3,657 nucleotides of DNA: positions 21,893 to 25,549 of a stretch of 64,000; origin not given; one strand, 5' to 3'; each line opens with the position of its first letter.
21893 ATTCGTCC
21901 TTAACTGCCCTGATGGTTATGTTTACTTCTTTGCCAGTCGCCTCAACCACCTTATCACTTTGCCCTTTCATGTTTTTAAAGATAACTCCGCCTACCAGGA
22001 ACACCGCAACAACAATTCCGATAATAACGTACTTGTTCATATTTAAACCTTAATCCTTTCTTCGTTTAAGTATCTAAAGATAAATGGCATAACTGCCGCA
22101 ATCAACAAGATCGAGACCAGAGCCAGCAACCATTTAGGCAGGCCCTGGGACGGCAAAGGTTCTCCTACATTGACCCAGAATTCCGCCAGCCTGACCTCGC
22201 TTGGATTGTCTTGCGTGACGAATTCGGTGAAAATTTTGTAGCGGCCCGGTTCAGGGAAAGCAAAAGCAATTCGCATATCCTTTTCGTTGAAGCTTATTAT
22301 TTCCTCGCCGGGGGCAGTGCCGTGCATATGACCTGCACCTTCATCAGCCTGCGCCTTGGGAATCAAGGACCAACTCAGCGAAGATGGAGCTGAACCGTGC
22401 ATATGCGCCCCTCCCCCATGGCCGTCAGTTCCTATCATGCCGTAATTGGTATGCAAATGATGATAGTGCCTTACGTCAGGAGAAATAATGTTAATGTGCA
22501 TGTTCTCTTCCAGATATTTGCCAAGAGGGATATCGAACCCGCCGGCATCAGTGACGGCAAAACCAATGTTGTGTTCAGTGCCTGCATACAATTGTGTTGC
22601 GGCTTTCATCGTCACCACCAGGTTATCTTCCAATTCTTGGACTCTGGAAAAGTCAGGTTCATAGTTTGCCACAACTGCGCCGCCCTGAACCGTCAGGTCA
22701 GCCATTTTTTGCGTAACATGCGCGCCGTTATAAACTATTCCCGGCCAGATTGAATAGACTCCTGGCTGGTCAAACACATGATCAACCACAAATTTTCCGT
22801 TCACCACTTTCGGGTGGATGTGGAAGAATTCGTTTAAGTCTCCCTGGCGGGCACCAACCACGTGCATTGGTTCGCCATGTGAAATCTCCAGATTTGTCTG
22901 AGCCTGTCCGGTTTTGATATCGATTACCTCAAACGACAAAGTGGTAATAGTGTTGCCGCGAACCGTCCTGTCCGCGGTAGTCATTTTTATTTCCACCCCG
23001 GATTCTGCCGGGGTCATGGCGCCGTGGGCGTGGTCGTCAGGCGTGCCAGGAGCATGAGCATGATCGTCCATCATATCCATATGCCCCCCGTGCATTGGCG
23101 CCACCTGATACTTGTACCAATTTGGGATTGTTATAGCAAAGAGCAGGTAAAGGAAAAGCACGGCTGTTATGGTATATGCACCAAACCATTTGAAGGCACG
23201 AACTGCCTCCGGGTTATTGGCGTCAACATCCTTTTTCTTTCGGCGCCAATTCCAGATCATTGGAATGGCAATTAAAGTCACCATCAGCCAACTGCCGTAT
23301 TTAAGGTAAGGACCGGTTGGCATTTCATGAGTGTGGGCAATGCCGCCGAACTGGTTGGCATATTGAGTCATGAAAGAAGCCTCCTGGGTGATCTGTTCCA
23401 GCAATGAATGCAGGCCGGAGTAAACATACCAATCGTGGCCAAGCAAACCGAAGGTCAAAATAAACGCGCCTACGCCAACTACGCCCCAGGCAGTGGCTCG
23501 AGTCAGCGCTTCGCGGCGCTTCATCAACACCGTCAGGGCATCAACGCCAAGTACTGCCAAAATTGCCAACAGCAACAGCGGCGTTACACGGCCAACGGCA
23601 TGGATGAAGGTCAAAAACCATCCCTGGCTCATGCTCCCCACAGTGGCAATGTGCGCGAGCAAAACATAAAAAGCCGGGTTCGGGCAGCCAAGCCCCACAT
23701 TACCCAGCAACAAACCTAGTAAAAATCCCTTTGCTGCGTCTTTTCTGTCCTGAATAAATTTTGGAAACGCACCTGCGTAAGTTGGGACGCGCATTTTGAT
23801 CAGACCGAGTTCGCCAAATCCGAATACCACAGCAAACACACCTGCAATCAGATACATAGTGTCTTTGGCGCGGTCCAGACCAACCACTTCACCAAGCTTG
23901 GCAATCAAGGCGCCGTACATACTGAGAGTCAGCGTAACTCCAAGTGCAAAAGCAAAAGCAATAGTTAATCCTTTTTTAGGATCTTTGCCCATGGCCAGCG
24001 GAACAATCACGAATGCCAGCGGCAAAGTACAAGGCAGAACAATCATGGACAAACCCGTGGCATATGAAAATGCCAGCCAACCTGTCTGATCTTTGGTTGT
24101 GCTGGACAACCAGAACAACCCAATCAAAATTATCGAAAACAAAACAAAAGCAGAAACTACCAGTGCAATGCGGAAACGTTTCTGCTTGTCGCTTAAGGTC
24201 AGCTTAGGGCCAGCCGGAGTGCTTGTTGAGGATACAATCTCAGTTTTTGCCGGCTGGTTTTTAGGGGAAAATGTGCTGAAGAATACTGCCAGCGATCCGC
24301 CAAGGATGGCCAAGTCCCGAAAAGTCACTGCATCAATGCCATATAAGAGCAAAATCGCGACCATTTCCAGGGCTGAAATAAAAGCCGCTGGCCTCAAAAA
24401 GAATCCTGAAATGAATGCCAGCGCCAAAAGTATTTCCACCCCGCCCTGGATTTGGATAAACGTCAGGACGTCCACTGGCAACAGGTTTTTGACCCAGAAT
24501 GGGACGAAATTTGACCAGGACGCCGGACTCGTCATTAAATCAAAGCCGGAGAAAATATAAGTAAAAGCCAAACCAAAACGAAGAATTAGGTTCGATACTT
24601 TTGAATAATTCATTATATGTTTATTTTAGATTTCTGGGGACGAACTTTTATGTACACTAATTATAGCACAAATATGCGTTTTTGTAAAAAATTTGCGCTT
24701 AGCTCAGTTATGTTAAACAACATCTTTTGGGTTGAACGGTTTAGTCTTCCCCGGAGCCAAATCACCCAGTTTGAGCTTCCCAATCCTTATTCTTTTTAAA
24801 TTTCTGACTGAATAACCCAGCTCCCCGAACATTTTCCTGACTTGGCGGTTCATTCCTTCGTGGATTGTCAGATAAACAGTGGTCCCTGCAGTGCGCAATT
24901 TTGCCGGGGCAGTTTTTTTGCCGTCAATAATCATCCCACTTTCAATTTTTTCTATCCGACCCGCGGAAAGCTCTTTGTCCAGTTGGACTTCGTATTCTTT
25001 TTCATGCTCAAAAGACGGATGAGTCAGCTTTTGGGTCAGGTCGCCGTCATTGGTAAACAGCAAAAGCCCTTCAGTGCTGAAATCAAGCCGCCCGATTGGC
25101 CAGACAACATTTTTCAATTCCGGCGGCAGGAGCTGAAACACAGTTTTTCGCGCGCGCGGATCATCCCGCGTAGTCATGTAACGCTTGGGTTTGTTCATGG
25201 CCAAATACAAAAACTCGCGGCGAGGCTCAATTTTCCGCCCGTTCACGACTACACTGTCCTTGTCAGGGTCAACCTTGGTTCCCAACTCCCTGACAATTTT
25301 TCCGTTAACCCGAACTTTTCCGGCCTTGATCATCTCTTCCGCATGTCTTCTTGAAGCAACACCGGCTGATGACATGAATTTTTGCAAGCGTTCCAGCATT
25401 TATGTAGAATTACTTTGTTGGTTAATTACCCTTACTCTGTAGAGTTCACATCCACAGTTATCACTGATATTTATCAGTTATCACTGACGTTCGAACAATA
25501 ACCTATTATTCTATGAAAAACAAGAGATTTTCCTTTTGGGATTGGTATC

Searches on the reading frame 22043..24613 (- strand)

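Call 24: search_protein_families(library=pfam, proteins=[window:22043-24613:-], max_evalue=0.01)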
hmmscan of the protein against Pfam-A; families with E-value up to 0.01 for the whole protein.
window:22043-24613:- (856 aa): 3 families
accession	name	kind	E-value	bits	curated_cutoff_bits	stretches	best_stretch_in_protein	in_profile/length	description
PF02683.22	DsbD_TM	-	2.8e-08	33.8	27.1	1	182-352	7-184/219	Cytochrome C biogenesis protein transmembrane domain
PF13386.12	DsbD_2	-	0.00016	22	24.9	2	233-379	49-194/199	Cytochrome C biogenesis protein transmembrane region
PF07681.17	DoxX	-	0.00037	21.5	23.6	1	9-89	3-81/85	DoxX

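Call 88: search_protein_families(library=ncbifam, proteins=[window:22043-24613:-], max_evalue=0.00001)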
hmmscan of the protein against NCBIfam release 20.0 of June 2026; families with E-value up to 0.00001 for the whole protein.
window:22043-24613:- (856 aa): 2 families
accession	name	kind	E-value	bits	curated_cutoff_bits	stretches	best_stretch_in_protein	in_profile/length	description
NF045694.1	seleno_TsoB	exception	2.4e-07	29.3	805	1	184-353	189-359/572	rhodanese/DsbD fusion-like selenoprotein TsoB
NF001419.0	PRK00293.1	subfamily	1.6e-06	27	330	1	180-351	172-350/574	protein-disulfide reductase DsbD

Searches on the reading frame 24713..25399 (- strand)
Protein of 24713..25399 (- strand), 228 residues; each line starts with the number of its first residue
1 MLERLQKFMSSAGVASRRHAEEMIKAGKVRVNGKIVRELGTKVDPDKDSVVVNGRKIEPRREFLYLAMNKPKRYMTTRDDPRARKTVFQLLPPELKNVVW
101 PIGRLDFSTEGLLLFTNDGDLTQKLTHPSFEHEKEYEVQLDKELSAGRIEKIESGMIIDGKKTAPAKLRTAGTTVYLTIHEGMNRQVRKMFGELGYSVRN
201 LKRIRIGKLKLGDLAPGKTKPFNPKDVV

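Call 24: search_protein_families(library=pfam, proteins=[window:24713-25399:-], max_evalue=0.01)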
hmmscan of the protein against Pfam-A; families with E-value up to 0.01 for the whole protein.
window:24713-25399:- (228 aa): 4 families
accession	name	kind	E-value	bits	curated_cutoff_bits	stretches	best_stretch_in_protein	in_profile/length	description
PF00849.27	PseudoU_synth_2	-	1.8e-19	70.9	26.8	1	65-191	2-150/152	RNA pseudouridylate synthase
PF01479.30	S4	-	2.1e-15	56.6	22.8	1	3-46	1-45/48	S4 domain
PF22421.1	SYY_C-terminal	-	0.0009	19.5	27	1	12-47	28-64/83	Tyrosine--tRNA ligase SYY-like C-terminal domain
PF13275.11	S4_2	-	0.0026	18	24.6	0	19-57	25-62/65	S4 domain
